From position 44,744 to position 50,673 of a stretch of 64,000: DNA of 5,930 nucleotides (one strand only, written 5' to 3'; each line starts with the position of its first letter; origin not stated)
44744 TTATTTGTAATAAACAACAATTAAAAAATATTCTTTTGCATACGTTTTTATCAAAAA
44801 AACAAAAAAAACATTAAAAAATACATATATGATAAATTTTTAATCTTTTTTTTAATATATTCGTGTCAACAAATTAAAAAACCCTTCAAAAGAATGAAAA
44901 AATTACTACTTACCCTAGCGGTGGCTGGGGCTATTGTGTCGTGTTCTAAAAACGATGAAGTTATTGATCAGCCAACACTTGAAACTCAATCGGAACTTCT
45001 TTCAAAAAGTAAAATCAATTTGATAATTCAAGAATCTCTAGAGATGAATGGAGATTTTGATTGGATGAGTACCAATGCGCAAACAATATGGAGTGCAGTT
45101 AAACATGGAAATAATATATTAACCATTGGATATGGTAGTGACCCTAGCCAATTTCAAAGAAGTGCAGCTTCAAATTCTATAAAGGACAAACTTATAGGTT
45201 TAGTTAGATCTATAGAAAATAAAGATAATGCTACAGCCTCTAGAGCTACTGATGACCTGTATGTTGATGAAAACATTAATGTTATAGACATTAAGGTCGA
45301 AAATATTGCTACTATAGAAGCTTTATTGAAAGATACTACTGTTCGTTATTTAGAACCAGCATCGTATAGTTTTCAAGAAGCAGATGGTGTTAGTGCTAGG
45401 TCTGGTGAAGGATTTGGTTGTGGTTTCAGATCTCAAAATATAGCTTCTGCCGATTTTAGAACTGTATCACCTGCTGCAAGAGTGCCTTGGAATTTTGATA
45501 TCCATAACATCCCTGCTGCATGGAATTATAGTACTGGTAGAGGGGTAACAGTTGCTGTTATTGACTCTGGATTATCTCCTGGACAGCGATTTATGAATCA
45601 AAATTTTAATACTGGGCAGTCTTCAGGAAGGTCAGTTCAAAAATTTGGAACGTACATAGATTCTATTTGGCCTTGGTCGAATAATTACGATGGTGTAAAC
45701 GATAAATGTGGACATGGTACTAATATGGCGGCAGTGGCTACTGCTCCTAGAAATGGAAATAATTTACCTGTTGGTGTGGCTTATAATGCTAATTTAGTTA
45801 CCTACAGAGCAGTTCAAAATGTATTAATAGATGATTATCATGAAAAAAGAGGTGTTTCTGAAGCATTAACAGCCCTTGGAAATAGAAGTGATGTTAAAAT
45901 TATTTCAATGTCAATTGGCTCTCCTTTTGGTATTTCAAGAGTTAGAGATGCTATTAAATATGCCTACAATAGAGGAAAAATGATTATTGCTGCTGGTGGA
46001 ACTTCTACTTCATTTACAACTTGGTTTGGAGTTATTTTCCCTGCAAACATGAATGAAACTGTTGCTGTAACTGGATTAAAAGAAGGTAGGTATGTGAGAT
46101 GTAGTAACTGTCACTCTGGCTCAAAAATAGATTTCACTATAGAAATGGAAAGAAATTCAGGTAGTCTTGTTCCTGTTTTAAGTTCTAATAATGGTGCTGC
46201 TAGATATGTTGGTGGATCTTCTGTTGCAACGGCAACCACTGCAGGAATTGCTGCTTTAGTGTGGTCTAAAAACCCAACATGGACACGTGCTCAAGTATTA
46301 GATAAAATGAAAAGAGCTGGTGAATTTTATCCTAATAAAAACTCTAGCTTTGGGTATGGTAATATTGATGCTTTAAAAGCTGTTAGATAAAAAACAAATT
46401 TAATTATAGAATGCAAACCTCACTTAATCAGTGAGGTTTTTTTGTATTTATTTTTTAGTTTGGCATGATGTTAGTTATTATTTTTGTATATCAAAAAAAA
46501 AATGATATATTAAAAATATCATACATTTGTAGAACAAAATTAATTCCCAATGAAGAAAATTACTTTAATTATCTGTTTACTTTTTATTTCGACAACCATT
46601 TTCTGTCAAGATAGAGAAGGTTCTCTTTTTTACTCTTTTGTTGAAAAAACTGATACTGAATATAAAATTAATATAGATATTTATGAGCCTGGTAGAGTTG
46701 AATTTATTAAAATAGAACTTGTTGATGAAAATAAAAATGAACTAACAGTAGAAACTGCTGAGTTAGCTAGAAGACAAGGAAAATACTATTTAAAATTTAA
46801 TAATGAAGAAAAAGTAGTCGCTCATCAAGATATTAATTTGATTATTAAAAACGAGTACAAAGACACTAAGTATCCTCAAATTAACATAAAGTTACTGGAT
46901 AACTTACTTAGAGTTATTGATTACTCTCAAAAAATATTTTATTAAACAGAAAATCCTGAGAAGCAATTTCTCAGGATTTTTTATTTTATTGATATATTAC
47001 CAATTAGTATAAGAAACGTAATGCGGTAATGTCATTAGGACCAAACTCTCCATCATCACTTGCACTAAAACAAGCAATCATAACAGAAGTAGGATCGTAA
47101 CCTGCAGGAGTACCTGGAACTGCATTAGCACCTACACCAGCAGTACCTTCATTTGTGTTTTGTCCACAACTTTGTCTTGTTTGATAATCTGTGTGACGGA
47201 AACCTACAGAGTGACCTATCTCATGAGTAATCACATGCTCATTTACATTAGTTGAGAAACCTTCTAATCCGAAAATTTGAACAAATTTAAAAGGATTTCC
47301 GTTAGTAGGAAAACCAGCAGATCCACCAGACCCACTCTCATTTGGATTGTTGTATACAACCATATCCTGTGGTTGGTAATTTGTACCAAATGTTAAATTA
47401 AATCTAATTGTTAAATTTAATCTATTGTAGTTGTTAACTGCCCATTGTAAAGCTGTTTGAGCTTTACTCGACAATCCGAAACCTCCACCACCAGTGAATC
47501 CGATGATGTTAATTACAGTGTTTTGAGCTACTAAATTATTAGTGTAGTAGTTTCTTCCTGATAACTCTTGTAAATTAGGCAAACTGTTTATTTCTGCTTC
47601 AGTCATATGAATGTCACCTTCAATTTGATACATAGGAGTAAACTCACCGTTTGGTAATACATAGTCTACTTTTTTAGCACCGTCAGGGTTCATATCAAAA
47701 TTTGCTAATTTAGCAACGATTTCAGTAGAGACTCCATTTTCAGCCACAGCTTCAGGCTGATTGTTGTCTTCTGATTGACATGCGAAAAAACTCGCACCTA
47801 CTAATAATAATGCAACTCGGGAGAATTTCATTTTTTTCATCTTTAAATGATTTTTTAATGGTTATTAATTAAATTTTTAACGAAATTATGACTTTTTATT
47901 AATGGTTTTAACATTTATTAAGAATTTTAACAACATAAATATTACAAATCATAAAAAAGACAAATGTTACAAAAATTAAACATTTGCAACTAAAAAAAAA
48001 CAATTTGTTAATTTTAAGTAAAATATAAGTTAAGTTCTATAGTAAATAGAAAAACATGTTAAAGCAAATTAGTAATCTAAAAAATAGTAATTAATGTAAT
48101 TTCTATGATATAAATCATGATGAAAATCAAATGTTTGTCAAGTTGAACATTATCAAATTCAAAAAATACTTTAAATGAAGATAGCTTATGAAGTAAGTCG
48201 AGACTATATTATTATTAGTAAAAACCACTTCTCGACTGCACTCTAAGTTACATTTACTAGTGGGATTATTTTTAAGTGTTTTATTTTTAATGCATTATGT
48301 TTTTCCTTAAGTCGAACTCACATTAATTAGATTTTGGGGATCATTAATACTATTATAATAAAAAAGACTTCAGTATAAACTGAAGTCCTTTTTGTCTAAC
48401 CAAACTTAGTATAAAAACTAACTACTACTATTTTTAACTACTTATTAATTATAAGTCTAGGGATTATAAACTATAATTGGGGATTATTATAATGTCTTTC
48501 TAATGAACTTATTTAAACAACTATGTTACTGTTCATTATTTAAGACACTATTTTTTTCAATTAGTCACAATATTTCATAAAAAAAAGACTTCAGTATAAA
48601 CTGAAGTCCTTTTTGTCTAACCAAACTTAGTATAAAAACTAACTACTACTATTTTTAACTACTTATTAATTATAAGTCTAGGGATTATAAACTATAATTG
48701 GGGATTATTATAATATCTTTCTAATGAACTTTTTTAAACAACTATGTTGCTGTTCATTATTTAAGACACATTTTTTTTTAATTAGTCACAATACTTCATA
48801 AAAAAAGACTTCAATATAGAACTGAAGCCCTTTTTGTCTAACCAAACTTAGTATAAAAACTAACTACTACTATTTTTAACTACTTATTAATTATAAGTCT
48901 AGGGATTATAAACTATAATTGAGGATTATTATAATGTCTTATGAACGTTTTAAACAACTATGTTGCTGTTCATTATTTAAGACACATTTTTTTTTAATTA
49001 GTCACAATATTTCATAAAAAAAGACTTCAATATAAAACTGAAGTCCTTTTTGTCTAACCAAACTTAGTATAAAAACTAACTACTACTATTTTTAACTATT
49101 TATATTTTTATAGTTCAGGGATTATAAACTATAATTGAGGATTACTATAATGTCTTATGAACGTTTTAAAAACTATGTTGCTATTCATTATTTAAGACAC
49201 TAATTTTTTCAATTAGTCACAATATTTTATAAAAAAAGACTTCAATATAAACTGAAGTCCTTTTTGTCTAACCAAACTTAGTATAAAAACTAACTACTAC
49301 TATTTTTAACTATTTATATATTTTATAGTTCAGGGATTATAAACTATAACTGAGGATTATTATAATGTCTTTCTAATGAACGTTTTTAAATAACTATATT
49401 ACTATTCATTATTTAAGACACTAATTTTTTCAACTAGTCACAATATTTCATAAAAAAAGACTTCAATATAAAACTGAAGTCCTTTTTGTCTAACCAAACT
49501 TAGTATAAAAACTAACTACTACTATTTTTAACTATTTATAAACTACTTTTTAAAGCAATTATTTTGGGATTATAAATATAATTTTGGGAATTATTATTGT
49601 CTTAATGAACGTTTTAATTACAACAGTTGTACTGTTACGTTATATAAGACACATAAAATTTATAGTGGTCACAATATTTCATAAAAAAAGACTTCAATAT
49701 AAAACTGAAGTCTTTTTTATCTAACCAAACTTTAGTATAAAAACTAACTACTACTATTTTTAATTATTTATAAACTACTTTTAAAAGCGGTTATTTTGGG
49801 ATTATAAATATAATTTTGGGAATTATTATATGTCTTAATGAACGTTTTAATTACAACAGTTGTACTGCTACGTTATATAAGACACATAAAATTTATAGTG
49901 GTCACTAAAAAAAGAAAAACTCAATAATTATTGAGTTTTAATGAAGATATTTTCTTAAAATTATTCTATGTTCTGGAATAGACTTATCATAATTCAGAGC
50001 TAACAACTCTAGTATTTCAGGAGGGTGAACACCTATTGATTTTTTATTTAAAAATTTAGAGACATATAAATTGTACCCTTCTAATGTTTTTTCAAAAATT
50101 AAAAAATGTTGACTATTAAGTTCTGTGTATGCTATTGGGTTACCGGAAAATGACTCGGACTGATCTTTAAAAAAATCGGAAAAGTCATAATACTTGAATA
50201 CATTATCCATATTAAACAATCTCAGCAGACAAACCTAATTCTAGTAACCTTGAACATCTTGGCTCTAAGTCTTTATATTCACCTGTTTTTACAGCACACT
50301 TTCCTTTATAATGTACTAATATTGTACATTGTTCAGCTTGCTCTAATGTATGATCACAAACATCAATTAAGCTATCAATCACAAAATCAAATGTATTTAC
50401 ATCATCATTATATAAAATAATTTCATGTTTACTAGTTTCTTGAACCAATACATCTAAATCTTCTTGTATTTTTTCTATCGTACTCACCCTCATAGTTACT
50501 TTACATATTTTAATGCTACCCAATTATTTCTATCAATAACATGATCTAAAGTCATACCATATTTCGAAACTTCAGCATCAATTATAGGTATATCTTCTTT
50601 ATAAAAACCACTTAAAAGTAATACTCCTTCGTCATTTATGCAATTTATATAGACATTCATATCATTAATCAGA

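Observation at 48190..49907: Seven-copy tandem array of ~220-bp non-coding units, each with its own terminator-type hairpin, inside a 2.1-kb ORF-free gap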

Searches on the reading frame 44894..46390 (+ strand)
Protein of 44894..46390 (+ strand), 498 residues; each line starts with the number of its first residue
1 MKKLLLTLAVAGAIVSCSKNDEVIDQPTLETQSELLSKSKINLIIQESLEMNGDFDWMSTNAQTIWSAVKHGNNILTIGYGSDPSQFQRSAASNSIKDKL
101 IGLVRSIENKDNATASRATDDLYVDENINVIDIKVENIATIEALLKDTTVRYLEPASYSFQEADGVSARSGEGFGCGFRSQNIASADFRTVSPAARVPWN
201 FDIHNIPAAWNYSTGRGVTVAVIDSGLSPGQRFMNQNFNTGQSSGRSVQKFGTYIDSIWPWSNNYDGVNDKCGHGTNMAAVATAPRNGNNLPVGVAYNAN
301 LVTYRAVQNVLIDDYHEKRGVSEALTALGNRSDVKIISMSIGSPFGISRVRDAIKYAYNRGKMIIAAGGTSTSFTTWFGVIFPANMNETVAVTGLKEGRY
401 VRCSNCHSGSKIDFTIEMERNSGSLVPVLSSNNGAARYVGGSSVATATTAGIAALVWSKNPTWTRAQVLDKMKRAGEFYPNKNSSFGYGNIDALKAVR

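Call 12: search_protein_families(library=pfam, proteins=[window:44894-46390:+])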
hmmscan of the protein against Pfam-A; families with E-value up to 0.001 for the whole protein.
window:44894-46390:+ (498 aa): 1 family
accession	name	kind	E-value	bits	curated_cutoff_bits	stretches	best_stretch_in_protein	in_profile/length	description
PF00082.27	Peptidase_S8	-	1.8e-29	103.4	21.8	1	215-489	1-288/288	Subtilase family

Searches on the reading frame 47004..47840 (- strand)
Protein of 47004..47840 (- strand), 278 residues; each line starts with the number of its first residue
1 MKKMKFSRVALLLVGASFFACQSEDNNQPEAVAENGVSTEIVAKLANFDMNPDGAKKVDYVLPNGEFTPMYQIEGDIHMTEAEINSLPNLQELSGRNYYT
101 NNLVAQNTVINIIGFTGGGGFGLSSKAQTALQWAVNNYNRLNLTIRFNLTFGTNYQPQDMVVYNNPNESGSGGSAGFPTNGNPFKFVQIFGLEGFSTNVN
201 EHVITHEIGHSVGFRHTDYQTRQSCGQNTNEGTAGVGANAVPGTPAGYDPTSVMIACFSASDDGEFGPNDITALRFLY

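Call 11: find_encoding_contigs(protein=window:47004-47840:-, flank=10000, max_places=10)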
Protein window:47004-47840:- (278 aa): no gene with exactly this product is on record in the collection.

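Call 12: search_protein_families(library=pfam, proteins=[window:47004-47840:-])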
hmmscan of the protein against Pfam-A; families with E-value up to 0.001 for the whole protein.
window:47004-47840:- (278 aa): 3 families
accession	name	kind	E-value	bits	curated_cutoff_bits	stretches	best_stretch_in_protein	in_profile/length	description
PF12388.14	Peptidase_M57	-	7e-74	248.5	21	1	73-278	3-212/212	Dual-action HEIGH metallo-peptidase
PF00413.30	Peptidase_M10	-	0.00084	19.7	24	0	68-220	79-128/159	Matrixin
PF13688.12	Reprolysin_5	-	0.00099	19.8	27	0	196-228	137-172/196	Metallo-peptidase family M12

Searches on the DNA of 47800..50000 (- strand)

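Call 5: search_rna_families(source=window, start=47800, end=50000, threshold=evalue, max_evalue=10, show_alignments=3)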
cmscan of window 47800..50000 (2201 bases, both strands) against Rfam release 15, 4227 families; matches with E-value up to 10: 12.
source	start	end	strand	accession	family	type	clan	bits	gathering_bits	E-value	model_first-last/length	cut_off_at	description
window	48360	48452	-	RF02728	HrrF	Gene; sRNA;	-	32.1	77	0.0036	1-116/116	no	Haemophilus regulatory RNA responsive to iron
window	48581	48673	-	RF02728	HrrF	Gene; sRNA;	-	32.1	77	0.0036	1-116/116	no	Haemophilus regulatory RNA responsive to iron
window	49017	49117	-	RF02728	HrrF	Gene; sRNA;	-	28.6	77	0.022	1-116/116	no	Haemophilus regulatory RNA responsive to iron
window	49453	49519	-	RF02728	HrrF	Gene; sRNA;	-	28.5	77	0.023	1-116/116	no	Haemophilus regulatory RNA responsive to iron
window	48801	48894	-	RF02728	HrrF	Gene; sRNA;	-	28.3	77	0.026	1-116/116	no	Haemophilus regulatory RNA responsive to iron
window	49232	49332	-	RF02728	HrrF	Gene; sRNA;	-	26.4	77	0.068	1-116/116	no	Haemophilus regulatory RNA responsive to iron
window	49685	49732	-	RF02728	HrrF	Gene; sRNA;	-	25.7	77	0.095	67-115/116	no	Haemophilus regulatory RNA responsive to iron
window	49660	49721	+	RF00506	Thr_leader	Cis-reg; leader;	-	23.9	55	0.13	1-118/118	no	Threonine operon leader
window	48578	48633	-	RF00506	Thr_leader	Cis-reg; leader;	-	21.7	55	0.41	1-118/118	no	Threonine operon leader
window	48570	48646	-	RF02732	JA04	Gene; sRNA;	-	21.5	81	5.1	1-81/81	no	Aggregatibacter sRNA JA04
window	48582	48613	+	RF02728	HrrF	Gene; sRNA;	-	18.3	77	4.4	83-115/116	no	Haemophilus regulatory RNA responsive to iron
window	49656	49719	+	RF01472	rli40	Gene; sRNA;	-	17.7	100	0.16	1-263/263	no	Listeria sRNA rli40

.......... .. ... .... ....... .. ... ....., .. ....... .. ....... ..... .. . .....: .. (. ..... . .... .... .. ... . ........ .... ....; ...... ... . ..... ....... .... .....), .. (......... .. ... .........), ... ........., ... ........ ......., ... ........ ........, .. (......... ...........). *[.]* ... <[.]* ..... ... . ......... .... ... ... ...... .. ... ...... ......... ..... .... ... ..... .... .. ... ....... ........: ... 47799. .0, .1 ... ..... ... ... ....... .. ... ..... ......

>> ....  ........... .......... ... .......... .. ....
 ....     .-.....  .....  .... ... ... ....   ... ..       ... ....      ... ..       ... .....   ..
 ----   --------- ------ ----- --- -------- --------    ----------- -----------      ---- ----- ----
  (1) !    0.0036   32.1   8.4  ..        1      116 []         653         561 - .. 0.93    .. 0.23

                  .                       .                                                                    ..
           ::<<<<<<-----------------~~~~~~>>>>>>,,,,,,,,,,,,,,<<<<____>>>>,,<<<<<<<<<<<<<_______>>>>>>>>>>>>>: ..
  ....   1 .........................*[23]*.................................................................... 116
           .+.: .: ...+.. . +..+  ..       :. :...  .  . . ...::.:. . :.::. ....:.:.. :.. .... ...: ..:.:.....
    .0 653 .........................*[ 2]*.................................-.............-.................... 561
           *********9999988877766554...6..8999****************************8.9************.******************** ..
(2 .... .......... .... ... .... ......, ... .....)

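Call 58: search_dna_similar(query=window:48360-48580:-, collection=plasmids, mode=distant, max_evalue=0.01, max_rows=10)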
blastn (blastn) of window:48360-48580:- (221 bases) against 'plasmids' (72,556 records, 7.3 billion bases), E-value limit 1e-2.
No match.

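Call 59: search_dna_similar(query=window:48360-48580:-, collection=phages, mode=distant, max_evalue=0.01, max_rows=10)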
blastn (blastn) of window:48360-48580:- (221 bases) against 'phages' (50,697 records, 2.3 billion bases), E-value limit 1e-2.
No match.

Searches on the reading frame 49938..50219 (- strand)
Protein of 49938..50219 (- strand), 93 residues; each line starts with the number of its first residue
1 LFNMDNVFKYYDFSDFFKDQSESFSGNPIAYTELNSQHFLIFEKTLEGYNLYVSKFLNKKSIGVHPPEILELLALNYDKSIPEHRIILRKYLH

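Call 12: search_protein_families(library=pfam, proteins=[window:49938-50219:-])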
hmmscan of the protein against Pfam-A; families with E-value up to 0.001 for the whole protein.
window:49938-50219:- (93 aa): 0 families

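Call 24: search_protein_families(library=ncbifam, proteins=[window:49938-50219:-], max_evalue=1)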
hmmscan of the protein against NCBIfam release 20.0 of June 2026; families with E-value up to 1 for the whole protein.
window:49938-50219:- (93 aa): 0 families

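Call 75: find_related_loci(query=A4, collection=metagenome_contigs, flank=2500)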
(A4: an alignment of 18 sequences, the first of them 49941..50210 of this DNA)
Query A4 (90 aa) in metagenome_contigs; peptide patterns used: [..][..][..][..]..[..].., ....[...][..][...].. (x = any residue, [..] = any of these).
259 stretches matched a pattern; 189 encode a relative of the query (tblastn E <= 1e-3); the best 80 are kept; 80 distinct loci.
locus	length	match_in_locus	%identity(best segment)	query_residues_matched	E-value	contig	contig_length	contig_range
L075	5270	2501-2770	78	1-90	2e-44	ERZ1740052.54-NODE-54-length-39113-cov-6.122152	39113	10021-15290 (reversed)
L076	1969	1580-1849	73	1-90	4e-41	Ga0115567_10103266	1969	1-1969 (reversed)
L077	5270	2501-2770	70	1-90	1e-39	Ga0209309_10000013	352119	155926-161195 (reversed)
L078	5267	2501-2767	70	1-89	1e-39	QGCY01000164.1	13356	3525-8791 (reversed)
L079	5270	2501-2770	69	1-90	5e-39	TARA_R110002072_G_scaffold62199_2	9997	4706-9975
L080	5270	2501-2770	70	1-90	4e-39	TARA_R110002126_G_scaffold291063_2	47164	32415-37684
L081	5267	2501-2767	71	1-89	8e-39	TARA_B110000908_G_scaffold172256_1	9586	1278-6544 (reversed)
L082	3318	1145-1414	68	1-90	9e-39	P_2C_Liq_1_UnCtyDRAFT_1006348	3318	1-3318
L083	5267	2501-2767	71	1-89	2e-38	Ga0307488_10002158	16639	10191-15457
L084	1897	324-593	68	1-90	2e-38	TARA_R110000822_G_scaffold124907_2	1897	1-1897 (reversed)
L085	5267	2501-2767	70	1-89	2e-38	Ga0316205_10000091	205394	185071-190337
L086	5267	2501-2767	70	1-89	3e-38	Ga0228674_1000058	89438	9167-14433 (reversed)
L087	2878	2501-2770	69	1-90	4e-38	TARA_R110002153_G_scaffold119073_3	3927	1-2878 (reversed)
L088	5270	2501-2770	69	1-90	4e-38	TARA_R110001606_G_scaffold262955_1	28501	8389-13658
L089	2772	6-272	70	1-89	4e-38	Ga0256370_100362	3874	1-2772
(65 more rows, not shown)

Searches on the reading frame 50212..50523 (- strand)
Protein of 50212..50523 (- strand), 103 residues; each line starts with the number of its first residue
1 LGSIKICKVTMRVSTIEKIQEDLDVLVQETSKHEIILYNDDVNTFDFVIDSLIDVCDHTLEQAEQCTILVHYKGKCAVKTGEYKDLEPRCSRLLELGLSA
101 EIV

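Call 12: search_protein_families(library=pfam, proteins=[window:50212-50523:-])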
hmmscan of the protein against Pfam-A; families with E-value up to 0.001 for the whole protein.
window:50212-50523:- (103 aa): 1 family
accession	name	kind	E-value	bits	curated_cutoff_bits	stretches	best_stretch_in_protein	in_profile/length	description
PF02617.22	ClpS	-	4.3e-20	71.7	23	1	29-95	2-68/80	ATP-dependent Clp protease adaptor protein ClpS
